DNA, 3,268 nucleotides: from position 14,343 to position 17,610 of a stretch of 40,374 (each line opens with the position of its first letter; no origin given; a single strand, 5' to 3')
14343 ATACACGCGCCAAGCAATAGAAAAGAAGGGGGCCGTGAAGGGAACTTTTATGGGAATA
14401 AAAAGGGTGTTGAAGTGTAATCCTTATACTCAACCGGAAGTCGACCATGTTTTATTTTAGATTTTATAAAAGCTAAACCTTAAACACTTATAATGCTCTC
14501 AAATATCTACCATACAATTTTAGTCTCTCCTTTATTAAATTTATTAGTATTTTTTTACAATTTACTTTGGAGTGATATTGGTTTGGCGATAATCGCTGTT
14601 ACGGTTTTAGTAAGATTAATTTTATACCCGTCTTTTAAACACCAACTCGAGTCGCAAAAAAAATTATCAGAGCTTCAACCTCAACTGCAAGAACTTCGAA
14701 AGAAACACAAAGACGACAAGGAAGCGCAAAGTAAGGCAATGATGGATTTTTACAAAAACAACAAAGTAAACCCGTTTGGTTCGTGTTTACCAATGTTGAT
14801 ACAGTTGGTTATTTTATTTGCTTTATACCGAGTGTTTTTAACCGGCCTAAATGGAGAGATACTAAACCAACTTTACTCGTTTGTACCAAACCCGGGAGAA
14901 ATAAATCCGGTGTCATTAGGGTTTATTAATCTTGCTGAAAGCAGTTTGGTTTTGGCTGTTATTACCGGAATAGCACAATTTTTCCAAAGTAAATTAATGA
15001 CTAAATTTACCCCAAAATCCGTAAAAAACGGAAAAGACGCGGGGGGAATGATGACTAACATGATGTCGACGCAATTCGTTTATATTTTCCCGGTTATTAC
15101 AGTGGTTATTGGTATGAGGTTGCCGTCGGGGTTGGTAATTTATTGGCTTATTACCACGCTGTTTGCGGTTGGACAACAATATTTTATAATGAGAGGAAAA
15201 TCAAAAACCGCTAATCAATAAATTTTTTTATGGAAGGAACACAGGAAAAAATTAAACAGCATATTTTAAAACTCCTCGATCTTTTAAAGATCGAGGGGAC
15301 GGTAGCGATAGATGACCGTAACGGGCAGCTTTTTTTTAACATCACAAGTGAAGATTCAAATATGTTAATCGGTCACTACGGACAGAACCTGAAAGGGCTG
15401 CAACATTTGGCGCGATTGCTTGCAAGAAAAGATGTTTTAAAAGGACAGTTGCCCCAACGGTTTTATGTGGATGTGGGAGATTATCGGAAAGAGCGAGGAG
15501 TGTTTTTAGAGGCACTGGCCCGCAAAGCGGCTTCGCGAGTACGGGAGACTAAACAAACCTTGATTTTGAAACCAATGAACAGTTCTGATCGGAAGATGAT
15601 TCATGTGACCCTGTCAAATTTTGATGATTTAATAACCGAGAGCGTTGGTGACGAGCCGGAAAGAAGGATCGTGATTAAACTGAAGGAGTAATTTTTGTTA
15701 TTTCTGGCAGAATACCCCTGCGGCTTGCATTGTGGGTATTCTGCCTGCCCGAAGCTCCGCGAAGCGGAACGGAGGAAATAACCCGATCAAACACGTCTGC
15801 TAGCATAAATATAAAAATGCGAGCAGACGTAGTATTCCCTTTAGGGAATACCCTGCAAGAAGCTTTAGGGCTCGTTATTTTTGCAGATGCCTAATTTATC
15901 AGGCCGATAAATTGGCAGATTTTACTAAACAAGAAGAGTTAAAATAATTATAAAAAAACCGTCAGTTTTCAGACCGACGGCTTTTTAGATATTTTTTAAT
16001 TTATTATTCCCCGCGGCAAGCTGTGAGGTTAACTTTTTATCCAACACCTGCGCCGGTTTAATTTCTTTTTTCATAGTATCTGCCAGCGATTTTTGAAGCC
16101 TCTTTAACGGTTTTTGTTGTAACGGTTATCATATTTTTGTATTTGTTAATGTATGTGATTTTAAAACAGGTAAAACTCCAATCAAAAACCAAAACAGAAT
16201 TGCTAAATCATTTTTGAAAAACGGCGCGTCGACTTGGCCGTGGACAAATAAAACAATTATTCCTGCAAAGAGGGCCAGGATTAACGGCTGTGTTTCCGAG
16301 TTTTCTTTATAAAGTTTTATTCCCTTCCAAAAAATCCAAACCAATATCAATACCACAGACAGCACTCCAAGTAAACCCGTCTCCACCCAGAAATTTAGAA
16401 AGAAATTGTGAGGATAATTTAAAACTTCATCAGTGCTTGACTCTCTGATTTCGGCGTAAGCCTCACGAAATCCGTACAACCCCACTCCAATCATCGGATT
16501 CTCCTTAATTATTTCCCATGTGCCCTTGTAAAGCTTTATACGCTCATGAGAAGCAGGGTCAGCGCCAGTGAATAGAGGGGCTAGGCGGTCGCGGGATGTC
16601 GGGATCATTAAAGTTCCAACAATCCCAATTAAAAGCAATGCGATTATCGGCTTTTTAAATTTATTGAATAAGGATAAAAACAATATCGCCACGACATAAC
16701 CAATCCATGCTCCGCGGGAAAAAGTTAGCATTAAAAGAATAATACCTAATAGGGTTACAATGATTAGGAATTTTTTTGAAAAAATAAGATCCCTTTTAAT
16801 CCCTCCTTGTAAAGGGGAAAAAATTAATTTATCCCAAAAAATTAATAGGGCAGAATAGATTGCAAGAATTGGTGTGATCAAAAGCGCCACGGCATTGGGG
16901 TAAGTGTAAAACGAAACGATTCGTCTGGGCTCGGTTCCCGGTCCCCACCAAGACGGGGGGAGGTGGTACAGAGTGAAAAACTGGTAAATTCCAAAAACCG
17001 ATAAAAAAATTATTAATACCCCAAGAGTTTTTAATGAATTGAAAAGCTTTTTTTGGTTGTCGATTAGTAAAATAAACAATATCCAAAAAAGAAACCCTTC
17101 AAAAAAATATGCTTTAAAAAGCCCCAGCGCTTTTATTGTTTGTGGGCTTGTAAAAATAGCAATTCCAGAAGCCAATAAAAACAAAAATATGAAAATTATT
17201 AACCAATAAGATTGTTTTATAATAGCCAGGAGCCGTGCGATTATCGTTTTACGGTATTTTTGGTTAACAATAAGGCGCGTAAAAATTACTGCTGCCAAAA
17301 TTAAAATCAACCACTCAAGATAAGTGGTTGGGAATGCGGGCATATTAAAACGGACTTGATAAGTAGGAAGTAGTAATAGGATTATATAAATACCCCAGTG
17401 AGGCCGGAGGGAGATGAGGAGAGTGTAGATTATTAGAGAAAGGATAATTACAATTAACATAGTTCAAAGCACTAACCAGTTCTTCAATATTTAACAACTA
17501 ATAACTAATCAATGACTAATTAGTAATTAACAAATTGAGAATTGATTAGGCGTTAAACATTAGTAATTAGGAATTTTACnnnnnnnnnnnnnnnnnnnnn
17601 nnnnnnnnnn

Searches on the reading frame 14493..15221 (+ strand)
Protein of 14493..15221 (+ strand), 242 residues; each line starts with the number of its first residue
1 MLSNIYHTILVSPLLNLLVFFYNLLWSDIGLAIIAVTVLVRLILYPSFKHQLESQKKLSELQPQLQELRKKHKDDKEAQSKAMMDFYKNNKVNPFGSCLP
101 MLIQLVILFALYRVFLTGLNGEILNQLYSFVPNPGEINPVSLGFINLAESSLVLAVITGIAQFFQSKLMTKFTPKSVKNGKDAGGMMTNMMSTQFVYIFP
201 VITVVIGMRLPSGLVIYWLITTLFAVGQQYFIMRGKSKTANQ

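Call 29: search_protein_families(library=pfam, proteins=[window:14493-15221:+], max_evalue=0.001)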
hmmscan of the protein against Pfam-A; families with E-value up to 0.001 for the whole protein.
window:14493-15221:+ (242 aa): 2 families
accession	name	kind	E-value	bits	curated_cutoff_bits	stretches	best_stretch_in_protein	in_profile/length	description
PF02096.25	60KD_IMP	-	5.7e-51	173.2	35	1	30-234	2-163/163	60Kd inner membrane protein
PF15050.11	SCIMP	-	0.00056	20.8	27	0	21-73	4-56/132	SCIMP protein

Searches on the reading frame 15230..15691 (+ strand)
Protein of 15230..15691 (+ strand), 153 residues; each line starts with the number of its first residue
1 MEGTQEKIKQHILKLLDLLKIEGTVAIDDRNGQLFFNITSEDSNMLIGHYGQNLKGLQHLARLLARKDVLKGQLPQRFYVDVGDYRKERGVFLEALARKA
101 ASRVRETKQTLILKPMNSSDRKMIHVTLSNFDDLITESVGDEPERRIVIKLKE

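Call 29: search_protein_families(library=pfam, proteins=[window:15230-15691:+], max_evalue=0.001)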
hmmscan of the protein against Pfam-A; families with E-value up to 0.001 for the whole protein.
window:15230-15691:+ (153 aa): 2 families
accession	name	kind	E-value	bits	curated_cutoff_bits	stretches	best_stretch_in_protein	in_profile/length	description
PF01424.28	R3H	-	1.7e-19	70.1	26.8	1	92-150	2-59/60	R3H domain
PF13083.13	KH_KhpA-B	-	8.3e-06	26.1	32.1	1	14-68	10-65/73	KhpA/KhpB, KH domain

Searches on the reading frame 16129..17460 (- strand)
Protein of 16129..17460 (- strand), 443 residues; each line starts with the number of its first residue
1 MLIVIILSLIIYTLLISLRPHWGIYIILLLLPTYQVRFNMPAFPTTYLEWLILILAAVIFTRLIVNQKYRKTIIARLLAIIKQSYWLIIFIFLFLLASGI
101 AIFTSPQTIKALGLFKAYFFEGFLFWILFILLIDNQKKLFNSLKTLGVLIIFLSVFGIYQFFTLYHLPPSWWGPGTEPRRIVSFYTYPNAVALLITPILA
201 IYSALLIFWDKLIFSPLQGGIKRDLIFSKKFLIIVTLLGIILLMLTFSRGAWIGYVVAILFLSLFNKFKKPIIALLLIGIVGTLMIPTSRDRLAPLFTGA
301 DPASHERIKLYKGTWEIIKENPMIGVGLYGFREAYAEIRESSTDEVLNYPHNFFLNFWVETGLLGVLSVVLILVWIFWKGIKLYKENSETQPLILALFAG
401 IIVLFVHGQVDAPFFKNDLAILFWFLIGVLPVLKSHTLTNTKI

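Call 29: search_protein_families(library=pfam, proteins=[window:16129-17460:-], max_evalue=0.001)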
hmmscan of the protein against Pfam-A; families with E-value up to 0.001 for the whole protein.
window:16129-17460:- (443 aa): 1 family
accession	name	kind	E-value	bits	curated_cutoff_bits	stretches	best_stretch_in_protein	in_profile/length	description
PF04932.20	Wzy_C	-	2.8e-27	95.8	31.7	1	235-369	2-148/149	O-Antigen ligase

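Call 84: search_protein_families(library=ncbifam, proteins=[window:16129-17460:-], max_evalue=0.01)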
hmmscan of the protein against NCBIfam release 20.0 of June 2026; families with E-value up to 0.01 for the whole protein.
window:16129-17460:- (443 aa): 2 families
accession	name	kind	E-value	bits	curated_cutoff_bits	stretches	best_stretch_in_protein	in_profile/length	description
TIGR00947.1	2A73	equivalog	9.7e-20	71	366.4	1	40-430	33-419/425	IctB family putative bicarbonate transporter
NF012031.0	PRK15487.1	equivalog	4.4e-09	35.9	277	1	51-427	40-399/404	O-antigen ligase RfaL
